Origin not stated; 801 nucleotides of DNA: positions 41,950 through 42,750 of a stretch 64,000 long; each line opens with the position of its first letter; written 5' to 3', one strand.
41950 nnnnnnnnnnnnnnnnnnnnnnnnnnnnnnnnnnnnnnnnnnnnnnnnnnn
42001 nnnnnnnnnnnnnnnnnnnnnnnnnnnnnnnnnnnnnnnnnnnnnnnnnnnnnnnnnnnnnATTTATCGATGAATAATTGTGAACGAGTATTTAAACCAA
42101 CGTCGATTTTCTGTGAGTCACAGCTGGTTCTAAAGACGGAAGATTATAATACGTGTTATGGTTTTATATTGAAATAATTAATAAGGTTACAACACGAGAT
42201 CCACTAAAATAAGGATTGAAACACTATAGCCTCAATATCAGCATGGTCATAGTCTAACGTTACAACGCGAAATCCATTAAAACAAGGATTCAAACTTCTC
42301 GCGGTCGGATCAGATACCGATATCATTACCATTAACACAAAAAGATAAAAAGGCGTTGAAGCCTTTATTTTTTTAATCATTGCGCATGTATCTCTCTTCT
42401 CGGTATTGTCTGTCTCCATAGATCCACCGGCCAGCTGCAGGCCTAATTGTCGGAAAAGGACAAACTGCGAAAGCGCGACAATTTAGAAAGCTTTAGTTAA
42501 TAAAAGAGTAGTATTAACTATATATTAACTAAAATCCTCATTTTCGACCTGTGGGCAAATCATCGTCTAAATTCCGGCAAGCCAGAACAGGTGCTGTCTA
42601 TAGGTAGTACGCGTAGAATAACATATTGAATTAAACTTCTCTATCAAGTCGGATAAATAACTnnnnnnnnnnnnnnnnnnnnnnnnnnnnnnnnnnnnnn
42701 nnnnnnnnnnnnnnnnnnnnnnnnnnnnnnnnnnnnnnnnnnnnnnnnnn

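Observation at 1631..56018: Family-1 element: at least 8 same-orientation copies partition the window and track minimal tyrosine recombinases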

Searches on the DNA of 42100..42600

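Call 99: search_rna_families(source=window, start=42100, end=42600, threshold=evalue, max_evalue=1)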
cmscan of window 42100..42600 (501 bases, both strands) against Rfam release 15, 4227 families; matches with E-value up to 1: 3.
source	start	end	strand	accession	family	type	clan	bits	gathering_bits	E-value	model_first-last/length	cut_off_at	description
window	42259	42295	+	RF01320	CRISPR-DR7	Gene; CRISPR;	CL00015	40.8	37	7e-07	1-37/37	no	CRISPR RNA direct repeat element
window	42186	42222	+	RF01320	CRISPR-DR7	Gene; CRISPR;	CL00015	39.6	37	1.4e-06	1-37/37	no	CRISPR RNA direct repeat element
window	42133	42249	-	RF01295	SCARNA7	Gene; snRNA; snoRNA; scaRNA;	-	13.8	65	0.3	1-330/330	no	Small Cajal body-specific RNA 7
